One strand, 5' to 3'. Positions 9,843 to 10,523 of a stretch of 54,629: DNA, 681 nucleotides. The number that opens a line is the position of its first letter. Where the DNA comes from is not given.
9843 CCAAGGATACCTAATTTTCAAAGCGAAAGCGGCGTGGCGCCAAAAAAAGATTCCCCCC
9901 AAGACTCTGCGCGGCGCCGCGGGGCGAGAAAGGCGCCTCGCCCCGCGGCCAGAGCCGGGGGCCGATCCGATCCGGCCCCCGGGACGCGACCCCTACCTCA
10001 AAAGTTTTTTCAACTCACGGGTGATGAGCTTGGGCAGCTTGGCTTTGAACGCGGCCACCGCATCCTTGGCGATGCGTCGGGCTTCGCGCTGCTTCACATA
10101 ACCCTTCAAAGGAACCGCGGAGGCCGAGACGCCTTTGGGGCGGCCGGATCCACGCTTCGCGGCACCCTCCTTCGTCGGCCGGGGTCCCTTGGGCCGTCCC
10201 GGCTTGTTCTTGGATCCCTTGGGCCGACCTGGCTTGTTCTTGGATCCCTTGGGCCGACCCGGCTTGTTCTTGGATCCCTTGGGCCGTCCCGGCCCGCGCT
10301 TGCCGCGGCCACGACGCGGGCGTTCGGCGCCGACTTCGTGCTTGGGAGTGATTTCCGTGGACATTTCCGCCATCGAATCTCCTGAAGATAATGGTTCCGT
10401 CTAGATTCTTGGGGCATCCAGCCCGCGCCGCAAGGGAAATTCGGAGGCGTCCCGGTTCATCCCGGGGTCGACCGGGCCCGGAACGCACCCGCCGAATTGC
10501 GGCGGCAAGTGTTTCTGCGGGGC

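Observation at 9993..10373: Bacterial protein with five HMGA-like AT-hooks (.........) in a ~70% GC genome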

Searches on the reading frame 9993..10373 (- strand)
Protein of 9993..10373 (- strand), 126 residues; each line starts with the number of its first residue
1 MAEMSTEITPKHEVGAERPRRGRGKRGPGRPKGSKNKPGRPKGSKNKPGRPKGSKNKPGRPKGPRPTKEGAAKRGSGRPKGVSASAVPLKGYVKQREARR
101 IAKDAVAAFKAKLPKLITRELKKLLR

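Call 4: search_protein_families(library=pfam, proteins=[window:9993-10373:-], max_evalue=10)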
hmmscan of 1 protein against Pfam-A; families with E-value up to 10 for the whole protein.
window:9993-10373:- (126 aa): 0 families

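Call 5: search_protein_families(library=ncbifam, proteins=[window:9993-10373:-], max_evalue=10)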
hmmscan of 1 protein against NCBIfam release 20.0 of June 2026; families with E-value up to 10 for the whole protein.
window:9993-10373:- (126 aa): 0 families

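Call 7: find_homologous_proteins(query=window:9993-10373:-, max_evalue=0.001)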
Query window:9993-10373:- (126 aa): 12 proteins with E <= 0.001 among 93 candidates.
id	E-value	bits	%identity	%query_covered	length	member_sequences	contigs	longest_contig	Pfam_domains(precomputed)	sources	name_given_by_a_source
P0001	9.3e-69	247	100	100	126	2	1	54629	-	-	-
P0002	3.4e-15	74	60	83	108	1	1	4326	-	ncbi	ncbi:MAG: hypothetical protein ACREKE_09540 [bacterium]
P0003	3.6e-11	61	73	33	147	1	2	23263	-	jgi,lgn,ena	jgi:hypothetical protein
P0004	9.8e-11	60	50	98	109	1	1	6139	-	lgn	-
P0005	3.1e-9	55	58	98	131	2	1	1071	-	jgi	jgi:hypothetical protein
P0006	1.6e-8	53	44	97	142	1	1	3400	-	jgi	jgi:hypothetical protein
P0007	2.1e-7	49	43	90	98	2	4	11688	-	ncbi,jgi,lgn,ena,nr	ncbi:MAG TPA: hypothetical protein VNZ54_02535 [bacterium]|jgi:hypothetical protein|nr:hypothetical 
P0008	3.7e-7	48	50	100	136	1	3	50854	-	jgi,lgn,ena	jgi:hypothetical protein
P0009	1.1e-6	47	40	100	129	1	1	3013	-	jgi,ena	-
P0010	1.3e-5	43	49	83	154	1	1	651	-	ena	-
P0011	8.1e-5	41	63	45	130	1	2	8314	-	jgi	jgi:hypothetical protein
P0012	2.5e-4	39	67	37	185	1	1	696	-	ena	-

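Call 8: search_solved_structures(query=window:9993-10373:-, max_evalue=10, show_alignments=3)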
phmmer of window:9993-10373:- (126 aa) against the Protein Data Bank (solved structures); distinct sequences matched with E-value up to 10: 4.
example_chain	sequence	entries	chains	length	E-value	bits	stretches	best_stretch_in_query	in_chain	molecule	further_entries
3jcs_b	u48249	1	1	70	0.014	18.7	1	44-112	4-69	ribosomal protein L29e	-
6az3_b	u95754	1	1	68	0.018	18.4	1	44-112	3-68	60S ribosomal protein L29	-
5t2a_b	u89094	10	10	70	0.028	17.8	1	44-112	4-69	eL29 | 60S ribosomal protein L29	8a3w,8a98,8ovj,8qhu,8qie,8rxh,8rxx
7yfq_A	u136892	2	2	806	2.1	11.7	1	31-92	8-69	Piwi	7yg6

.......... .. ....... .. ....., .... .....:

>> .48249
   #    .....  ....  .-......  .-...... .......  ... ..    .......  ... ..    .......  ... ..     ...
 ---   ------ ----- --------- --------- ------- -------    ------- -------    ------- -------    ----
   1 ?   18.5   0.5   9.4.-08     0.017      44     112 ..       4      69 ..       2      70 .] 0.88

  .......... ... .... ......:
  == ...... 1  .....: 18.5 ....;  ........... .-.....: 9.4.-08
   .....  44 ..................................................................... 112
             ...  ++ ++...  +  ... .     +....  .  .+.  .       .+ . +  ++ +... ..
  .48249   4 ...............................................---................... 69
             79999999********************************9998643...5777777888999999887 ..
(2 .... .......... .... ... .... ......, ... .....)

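Call 14: find_related_loci(query=A1, collection=genome_contigs, flank=6000)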
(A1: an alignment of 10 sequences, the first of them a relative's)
Query A1 (126 aa) in genome_contigs; peptide patterns used: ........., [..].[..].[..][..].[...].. (x = any residue, [..] = any of these).
247 stretches matched a pattern; 51 encode a relative of the query (tblastn E <= 1e-3); 51 distinct loci.
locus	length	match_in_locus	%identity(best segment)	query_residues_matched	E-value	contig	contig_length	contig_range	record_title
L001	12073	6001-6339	47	18-81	1e-12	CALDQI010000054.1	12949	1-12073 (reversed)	MAG TPA_asm: uncultured proteobacterium isolate ERR599052_bin.172_CONCOCT_v1.1_MAG genome assembly, contig: ERZ840881.97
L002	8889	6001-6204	54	26-81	2e-10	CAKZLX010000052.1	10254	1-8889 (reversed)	MAG TPA_asm: uncultured proteobacterium isolate ERR2094175_bin.21_CONCOCT_v1.1_MAG genome assembly, contig: ERZ650154.43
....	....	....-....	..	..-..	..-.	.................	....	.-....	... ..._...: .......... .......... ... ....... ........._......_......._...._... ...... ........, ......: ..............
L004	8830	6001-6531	45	9-96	4e-9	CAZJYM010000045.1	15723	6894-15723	MAG TPA_asm: uncultured Blautia sp. isolate SRP314395_co1_249 genome assembly, contig: NODE_3422_length_15723_cov_40.977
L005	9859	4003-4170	74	2-57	5e-9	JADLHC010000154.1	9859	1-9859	MAG: Planctomycetia bacterium isolate SJ466 c_000000856304, whole genome shotgun sequence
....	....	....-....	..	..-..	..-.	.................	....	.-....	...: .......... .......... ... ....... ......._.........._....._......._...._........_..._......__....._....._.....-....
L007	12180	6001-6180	57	25-58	3e-8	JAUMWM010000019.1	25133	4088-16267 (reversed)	MAG: Lachnospiraceae bacterium isolate S14M_St_42 NODE_227_length_25133_cov_21.318407, whole genome shotgun sequence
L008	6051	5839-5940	74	25-58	4e-8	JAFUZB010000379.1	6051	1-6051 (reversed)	MAG: Clostridia bacterium isolate RGIG4956 Roe_deer_Rumen-4__c218082, whole genome shotgun sequence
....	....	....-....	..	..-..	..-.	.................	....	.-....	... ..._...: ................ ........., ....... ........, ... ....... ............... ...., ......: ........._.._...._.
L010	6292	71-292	56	25-81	5e-8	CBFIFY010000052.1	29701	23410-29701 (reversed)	MAG: uncultured Myxococcota bacterium isolate Co_bin_513_permissive genome assembly, contig: Co_bin_513_permissive_c52,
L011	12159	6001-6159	54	19-69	6e-8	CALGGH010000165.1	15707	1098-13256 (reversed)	MAG TPA_asm: uncultured Lachnospiraceae bacterium isolate ERR1278074_bin.115_CONCOCT_v1.1_MAG genome assembly, contig: E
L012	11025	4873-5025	57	26-81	5e-8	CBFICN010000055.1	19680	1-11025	MAG: uncultured Myxococcota bacterium isolate Co_bin_45_indstr genome assembly, contig: Co_bin_45_indstr_c55, whole geno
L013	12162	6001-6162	53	5-58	1e-7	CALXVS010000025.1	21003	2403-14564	MAG: uncultured Alphaproteobacteria bacterium isolate BRZ_DV__bin2 genome assembly, contig: BRZ_DV__NODE_2452_length_210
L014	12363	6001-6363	49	25-91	2e-7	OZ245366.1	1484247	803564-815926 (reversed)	MAG: Thermodesulfobacteriota bacterium isolate 7d8b8fe6-3389-4070-a091-d9a8b8500587 genome assembly, chromosome: 1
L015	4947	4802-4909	64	23-57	3e-7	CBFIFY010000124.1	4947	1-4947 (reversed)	MAG: uncultured Myxococcota bacterium isolate Co_bin_513_permissive genome assembly, contig: Co_bin_513_permissive_c137,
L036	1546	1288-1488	79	19-119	2e-5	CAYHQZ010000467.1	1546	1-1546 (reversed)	MAG TPA_asm: uncultured Planctomycetia bacterium isolate ERP119705_co14_256 genome assembly, contig: NODE_256104_length_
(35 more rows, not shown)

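Call 18: find_encoding_contigs(protein=P0008, flank=6000, max_places=3)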
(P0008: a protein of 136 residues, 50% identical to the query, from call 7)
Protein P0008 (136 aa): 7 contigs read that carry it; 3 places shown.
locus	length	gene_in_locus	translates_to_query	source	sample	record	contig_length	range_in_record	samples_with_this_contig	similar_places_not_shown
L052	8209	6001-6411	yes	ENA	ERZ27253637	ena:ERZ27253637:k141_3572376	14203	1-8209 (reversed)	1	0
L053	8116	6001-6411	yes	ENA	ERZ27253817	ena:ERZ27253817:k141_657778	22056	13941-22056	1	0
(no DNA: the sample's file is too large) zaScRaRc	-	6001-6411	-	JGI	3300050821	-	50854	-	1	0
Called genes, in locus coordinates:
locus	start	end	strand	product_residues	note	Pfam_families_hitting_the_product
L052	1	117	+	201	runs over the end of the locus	-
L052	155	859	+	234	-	-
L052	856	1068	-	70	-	-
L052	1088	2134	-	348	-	PF12686:DUF3800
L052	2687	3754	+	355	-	PF13784:Fic_N, PF02661:Fic, PF21248:SoFic-like_C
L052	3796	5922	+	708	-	PF08357:SEFIR, PF13676:TIR_2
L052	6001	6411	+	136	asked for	-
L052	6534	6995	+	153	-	-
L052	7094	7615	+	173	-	-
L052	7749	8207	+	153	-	?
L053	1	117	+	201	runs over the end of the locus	-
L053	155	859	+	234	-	-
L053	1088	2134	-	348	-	PF12686:DUF3800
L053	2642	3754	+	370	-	PF13784:Fic_N, PF02661:Fic, PF21248:SoFic-like_C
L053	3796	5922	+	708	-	PF08357:SEFIR, PF13676:TIR_2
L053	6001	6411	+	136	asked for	-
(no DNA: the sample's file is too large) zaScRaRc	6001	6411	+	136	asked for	-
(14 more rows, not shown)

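Call 19: find_encoding_contigs(protein=P0003, flank=6000, max_places=3)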
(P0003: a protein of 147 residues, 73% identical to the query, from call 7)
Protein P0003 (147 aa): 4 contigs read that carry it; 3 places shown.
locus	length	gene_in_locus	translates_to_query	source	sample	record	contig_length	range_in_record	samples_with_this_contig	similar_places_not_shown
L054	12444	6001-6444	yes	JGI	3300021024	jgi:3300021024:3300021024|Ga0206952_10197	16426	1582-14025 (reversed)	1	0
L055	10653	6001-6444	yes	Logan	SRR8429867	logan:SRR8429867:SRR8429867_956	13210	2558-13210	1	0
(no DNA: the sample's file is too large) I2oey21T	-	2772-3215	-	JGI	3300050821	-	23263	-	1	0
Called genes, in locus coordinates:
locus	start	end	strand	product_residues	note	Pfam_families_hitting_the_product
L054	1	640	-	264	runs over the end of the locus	PF01555:N6_N4_Mtase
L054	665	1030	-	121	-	-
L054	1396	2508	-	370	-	-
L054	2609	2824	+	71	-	PF01381:HTH_3 (weak), PF13443:HTH_26 (weak)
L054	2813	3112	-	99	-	-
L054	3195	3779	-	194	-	PF00589:Phage_integrase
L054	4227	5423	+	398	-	PF13289:SIR2_2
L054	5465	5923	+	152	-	-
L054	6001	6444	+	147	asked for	-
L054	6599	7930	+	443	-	PF01555:N6_N4_Mtase (weak)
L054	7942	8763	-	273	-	-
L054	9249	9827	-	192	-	PF12773:DZR (faint)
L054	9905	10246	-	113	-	-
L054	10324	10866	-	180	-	-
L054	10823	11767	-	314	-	-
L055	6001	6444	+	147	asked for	-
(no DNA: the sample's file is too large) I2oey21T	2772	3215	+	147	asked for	-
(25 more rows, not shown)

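Call 20: find_encoding_contigs(protein=P0007, flank=6000, max_places=4)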
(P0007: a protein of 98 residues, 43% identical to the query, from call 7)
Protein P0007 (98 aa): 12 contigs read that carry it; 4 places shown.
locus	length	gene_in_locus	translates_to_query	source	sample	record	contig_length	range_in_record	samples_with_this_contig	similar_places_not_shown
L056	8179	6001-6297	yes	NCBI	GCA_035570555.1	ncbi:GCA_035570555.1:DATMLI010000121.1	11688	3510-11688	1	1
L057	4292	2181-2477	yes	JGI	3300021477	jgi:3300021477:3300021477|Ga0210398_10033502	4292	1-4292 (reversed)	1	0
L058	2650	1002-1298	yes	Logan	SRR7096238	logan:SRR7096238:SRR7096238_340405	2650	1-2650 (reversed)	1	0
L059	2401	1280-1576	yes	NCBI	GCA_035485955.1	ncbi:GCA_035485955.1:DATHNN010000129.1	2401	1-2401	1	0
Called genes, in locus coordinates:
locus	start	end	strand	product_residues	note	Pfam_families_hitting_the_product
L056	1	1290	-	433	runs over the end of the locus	PF09594:GT87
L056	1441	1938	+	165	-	PF15956:DUF4760 (faint)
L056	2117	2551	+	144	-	PF00072:Response_reg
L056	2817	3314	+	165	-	PF13690:CheX (weak)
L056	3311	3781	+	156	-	PF03975:CheD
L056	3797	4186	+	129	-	PF00072:Response_reg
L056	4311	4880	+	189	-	PF01169:GDT1, PF01925:TauE (faint), PF01169:GDT1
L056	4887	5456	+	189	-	PF04140:ICMT, PF04191:PEMT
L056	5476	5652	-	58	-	-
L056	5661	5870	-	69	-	-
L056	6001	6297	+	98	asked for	-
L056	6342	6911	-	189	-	PF28474:DUF8412, PF13376:OmdA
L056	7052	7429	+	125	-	-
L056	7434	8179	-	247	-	PF00563:EAL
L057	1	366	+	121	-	?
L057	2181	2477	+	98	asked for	-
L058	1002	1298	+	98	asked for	-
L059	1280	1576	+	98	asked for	-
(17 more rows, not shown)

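Call 38: predict_structure(alignment_id=A1)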
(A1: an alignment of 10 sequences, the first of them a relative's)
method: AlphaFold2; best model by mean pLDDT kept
length: 126 residues; sequences in the alignment: 10
mean_pLDDT: 65.1   pTM: 0.27
mean pLDDT of the five models: 65.1, 61.7, 61.5, 60.8, 58.8
residues with pLDDT >= 90: 14; 70-90: 24; 50-70: 76; < 50: 12
segments of 3 or more residues with pLDDT < 50: 12-17
pLDDT, mean of each block of 10 residues (from residue 1): 52 50 62 56 54 56 56 56 63 83 91 89 85
secondary structure, 60 per line:
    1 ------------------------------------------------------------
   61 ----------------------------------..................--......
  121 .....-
elements in order: H95-112 H115-125

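Call 44: find_encoding_contigs(protein=P0002, flank=5000, max_places=2)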
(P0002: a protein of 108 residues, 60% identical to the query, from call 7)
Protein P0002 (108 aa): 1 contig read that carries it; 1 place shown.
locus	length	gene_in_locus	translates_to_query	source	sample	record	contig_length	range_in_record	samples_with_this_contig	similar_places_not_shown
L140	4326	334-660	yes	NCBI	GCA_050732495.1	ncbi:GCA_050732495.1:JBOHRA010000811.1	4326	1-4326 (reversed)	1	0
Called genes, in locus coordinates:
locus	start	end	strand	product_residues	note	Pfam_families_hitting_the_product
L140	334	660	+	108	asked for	-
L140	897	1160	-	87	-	-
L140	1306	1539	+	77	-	-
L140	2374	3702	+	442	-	PF00078:RVT_1, PF08388:GIIM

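Call 45: find_encoding_contigs(protein=P0004, flank=6000, max_places=2)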
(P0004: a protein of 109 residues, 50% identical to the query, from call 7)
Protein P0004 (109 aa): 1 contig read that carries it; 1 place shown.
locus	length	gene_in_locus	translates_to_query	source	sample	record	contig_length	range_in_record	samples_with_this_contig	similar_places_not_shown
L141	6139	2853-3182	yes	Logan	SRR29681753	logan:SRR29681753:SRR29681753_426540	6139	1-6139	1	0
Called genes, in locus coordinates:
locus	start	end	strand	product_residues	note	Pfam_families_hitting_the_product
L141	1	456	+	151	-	?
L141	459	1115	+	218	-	PF00702:Hydrolase, PF13419:HAD_2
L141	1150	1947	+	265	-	PF01522:Polysacc_deac_1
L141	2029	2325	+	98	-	-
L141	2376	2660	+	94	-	-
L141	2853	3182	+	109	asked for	-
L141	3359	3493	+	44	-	-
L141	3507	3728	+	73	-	-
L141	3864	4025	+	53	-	-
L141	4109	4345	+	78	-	-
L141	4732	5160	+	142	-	-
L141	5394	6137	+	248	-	?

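Call 46: fold_search(model_id=the predicted structure, library=pdb)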
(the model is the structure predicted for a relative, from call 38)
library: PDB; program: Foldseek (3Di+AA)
matches with E <= 10: 2; with E <= 0.001: 0
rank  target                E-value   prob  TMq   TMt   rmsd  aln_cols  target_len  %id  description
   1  8iyj_T3               6.2e+00  0.06  0.18  0.06  16.0        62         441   18  Cryo-EM structure of the 48-nm repeat doublet microtubule from mouse sperm (released 2023-07-05)
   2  8iyj_T0               6.7e+00  0.06  0.18  0.19  17.0        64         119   17  Cryo-EM structure of the 48-nm repeat doublet microtubule from mouse sperm (released 2023-07-05)

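Call 51: search_protein_families(library=phrogs, proteins=[P0001, P0003, P0008, P0007], max_evalue=0.01)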
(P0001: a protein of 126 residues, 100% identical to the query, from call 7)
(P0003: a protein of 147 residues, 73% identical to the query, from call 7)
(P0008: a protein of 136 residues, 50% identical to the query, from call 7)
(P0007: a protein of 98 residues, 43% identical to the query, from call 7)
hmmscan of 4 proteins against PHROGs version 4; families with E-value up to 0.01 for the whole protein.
P0001 (126 aa): 0 families

P0003 (147 aa): 0 families

P0008 (136 aa): 0 families

P0007 (98 aa): 0 families

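Call 86: list_cluster_members(proteins=[P0002, P0004, P0007, P0013, P0015, P0017, P0019, P0021, P0023, P0005])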
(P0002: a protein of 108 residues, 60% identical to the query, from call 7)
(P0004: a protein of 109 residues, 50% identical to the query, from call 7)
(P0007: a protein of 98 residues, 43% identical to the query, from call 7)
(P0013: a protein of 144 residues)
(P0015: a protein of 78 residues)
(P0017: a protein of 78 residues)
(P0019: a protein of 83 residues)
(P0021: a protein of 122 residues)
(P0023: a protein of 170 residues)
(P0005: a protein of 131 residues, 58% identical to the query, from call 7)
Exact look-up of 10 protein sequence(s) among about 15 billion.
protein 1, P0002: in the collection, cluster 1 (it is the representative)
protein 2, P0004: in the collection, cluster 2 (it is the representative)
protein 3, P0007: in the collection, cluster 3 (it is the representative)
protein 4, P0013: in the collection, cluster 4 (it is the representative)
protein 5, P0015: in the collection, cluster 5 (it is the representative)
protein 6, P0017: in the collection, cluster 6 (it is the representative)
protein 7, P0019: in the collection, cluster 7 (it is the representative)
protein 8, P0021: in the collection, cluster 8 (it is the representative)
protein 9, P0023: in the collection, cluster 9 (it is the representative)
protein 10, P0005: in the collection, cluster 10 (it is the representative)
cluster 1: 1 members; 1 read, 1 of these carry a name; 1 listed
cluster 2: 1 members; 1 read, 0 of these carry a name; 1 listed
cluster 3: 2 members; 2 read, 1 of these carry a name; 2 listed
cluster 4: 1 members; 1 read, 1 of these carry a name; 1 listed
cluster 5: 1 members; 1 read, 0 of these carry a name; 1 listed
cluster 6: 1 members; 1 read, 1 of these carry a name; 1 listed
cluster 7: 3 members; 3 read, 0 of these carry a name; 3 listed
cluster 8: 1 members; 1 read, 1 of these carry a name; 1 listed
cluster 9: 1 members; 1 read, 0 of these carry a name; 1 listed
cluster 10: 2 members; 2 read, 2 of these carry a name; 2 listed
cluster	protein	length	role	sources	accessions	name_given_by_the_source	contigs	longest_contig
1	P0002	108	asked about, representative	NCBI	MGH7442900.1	MAG: hypothetical protein ACREKE_09540 [bacterium]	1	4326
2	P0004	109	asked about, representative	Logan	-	-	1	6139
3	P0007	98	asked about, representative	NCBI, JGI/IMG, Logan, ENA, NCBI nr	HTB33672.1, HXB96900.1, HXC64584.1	MAG TPA: hypothetical protein VNZ54_02535 [bacterium] | hypothetical protein | hypothetical protein [bacterium]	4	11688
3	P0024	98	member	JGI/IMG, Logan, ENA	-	-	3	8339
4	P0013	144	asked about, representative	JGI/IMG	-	hypothetical protein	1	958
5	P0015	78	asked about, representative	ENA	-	-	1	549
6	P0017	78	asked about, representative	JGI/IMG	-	hypothetical protein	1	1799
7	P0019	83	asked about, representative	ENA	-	-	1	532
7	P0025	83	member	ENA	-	-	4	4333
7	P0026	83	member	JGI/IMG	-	-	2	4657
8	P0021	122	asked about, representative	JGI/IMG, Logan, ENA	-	hypothetical protein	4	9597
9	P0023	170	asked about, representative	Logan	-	-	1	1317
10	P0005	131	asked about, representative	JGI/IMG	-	hypothetical protein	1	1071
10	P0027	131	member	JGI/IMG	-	hypothetical protein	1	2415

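Call 97: predict_structure(alignment_id=A3)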
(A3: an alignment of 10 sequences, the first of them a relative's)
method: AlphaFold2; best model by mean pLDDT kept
length: 98 residues; sequences in the alignment: 10
mean_pLDDT: 68.1   pTM: 0.28
mean pLDDT of the five models: 68.1, 67.9, 67.1, 65.8, 65.8
residues with pLDDT >= 90: 3; 70-90: 28; 50-70: 67; < 50: 0
segments of 3 or more residues with pLDDT < 50: none
pLDDT, mean of each block of 10 residues (from residue 1): 56 62 62 60 60 61 71 88 86 78
secondary structure, 60 per line:
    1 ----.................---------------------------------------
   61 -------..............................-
elements in order: H5-21 H68-97

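Call 101: search_dna_similar(query=window:9996-10373:-, collection=plasmids, mode=protein, max_evalue=0.001, max_rows=15)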
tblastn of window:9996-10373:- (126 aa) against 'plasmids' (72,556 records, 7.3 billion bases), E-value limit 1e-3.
No match.

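Call 102: search_dna_similar(query=window:9996-10373:-, collection=phages, mode=protein, max_evalue=0.001, max_rows=15)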
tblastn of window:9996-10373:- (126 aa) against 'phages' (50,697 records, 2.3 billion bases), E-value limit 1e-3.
No match.
